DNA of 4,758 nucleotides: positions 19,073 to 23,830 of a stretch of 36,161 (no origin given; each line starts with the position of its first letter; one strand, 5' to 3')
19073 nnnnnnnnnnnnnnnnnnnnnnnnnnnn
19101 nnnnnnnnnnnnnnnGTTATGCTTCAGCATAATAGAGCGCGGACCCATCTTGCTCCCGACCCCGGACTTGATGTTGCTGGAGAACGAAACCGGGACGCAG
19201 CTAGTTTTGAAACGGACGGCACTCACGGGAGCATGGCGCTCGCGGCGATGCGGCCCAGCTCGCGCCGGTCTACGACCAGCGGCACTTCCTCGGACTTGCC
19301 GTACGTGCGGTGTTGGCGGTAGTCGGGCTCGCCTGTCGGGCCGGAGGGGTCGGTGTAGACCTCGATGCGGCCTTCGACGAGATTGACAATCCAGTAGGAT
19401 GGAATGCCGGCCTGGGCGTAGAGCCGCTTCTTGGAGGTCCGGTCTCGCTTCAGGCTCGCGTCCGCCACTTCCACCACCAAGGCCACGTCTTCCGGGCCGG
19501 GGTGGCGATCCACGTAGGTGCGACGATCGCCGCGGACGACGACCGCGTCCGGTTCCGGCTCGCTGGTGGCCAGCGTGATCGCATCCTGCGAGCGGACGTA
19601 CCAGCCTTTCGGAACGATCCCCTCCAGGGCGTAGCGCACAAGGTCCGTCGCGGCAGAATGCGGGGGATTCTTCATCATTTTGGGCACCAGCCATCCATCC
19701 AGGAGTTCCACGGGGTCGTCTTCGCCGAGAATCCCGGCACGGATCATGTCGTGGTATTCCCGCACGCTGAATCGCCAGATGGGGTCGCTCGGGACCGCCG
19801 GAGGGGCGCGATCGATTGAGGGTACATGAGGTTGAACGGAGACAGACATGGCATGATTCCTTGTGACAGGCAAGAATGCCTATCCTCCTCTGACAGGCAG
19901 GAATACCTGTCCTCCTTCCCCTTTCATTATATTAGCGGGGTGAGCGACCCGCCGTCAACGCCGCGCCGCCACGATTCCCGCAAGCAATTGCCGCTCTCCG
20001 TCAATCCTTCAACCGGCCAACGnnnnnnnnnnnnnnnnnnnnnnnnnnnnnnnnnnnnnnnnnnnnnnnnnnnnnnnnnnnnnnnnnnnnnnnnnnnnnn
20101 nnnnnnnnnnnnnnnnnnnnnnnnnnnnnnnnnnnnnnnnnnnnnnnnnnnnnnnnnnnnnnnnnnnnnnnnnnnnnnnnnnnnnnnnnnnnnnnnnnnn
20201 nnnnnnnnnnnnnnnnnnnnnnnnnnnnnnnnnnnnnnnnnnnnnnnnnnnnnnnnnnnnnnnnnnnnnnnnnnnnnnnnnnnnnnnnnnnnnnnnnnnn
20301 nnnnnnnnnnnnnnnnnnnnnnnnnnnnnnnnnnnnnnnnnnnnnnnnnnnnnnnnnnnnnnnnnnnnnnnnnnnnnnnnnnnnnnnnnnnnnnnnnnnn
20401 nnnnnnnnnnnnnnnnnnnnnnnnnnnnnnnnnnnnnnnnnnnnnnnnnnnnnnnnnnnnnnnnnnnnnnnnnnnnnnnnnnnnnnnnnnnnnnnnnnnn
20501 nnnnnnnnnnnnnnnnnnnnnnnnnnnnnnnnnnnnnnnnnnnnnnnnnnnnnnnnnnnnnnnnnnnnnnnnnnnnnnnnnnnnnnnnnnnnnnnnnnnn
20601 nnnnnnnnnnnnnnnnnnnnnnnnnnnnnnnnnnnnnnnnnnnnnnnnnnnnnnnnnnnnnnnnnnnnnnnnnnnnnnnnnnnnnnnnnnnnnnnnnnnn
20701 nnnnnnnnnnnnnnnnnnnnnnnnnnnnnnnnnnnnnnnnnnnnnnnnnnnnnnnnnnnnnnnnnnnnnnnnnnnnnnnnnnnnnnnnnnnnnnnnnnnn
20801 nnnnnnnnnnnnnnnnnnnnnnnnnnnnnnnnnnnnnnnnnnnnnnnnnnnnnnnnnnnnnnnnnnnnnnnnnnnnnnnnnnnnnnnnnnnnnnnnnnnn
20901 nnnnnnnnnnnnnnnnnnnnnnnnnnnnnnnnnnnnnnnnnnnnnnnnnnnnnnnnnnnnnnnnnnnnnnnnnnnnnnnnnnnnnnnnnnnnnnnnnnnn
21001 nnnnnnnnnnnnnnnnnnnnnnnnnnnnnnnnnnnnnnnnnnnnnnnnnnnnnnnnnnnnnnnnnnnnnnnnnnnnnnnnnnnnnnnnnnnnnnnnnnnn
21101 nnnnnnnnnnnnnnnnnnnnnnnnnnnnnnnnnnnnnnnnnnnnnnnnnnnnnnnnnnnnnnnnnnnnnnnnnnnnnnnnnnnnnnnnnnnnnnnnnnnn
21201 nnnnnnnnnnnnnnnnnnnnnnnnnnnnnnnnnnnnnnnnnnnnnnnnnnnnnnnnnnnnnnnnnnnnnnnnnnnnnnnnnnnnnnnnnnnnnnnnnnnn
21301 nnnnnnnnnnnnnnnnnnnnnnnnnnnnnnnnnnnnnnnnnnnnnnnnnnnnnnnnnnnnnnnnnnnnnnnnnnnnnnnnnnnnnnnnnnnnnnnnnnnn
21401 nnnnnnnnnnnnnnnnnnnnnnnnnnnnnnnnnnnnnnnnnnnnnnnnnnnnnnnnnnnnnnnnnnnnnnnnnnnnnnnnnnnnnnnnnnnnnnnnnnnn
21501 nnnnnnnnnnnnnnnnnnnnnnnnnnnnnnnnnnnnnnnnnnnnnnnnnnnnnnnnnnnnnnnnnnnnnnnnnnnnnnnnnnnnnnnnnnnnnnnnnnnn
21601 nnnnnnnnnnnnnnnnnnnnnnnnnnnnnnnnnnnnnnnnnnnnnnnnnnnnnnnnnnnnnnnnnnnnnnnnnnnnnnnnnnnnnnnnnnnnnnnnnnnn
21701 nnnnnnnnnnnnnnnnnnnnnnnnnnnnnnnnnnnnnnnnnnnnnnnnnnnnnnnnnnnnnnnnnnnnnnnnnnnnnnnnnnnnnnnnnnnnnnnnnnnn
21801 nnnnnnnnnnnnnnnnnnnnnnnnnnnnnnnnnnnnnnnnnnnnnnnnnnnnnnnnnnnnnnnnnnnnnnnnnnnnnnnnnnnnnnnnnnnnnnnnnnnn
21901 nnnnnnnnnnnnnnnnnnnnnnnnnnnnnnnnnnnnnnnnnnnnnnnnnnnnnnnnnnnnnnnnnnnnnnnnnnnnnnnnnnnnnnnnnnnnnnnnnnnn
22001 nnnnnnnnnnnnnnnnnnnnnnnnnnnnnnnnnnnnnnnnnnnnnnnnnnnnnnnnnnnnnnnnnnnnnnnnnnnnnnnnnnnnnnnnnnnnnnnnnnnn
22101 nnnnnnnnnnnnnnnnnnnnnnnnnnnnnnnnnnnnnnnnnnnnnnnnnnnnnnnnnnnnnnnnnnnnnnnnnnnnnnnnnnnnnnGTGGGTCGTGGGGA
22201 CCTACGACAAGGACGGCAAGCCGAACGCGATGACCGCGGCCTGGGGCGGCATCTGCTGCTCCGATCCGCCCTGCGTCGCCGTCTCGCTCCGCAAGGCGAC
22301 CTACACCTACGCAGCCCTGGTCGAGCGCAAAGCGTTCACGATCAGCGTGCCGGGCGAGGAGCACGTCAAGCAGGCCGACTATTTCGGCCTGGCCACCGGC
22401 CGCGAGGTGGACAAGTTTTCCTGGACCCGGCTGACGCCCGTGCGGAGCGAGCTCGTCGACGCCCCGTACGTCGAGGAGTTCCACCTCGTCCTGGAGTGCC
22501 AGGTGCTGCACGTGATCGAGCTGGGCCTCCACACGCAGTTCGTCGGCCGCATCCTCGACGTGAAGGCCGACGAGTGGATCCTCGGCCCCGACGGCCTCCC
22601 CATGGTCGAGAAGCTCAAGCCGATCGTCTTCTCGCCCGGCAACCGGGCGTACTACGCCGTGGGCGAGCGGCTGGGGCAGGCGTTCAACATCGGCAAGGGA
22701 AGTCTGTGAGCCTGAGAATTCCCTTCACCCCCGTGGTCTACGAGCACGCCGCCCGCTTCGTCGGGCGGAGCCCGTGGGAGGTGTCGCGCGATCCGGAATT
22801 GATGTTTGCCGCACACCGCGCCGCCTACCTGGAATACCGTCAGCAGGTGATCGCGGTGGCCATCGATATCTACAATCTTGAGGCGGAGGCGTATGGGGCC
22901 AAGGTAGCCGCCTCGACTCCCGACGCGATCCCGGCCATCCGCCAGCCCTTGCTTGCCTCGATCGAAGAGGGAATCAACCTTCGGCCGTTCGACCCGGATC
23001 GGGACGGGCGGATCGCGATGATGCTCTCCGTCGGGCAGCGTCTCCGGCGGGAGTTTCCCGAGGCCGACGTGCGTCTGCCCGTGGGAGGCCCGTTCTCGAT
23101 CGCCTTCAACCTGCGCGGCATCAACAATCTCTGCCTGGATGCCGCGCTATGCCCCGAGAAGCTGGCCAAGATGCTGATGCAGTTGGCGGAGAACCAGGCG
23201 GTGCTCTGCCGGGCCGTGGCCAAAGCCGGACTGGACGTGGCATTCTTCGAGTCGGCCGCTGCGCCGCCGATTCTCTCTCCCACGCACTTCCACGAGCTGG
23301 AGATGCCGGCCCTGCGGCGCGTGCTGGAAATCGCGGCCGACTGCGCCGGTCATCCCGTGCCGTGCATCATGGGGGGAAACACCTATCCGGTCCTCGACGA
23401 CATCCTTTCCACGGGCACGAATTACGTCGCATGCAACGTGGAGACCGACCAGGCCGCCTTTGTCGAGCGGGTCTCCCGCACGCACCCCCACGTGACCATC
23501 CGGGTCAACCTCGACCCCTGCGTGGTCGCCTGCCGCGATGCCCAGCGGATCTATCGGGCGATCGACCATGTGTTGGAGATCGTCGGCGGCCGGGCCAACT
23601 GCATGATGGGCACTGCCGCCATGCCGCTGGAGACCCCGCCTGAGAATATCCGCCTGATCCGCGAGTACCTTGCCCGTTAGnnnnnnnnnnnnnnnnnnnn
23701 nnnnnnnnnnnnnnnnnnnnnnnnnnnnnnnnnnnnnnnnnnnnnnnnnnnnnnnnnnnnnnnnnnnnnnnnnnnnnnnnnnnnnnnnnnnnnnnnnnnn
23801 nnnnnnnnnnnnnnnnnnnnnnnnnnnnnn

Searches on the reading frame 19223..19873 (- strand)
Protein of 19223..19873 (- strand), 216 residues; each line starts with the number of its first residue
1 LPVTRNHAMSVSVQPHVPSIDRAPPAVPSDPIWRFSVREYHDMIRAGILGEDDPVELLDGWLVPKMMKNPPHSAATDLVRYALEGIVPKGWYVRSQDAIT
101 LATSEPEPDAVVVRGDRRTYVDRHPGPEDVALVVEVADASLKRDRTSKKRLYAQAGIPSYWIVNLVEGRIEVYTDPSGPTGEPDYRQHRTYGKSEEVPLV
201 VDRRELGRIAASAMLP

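Call 13: search_protein_families(library=pfam, proteins=[window:19223-19873:-])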
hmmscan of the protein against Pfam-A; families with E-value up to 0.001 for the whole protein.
window:19223-19873:- (216 aa): 1 family
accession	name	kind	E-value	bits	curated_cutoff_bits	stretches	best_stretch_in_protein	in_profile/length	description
PF05685.18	Uma2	-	1.7e-28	99.7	27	1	39-197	3-158/172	Putative restriction endonuclease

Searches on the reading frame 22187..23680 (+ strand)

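Call 13: search_protein_families(library=pfam, proteins=[window:22187-23680:+])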
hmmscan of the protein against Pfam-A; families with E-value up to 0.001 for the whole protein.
window:22187-23680:+ (497 aa): 1 family
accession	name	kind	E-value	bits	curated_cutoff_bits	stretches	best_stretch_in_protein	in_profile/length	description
PF01208.23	URO-D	-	1.5e-28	100.2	23.9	1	175-493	16-341/346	Uroporphyrinogen decarboxylase (URO-D)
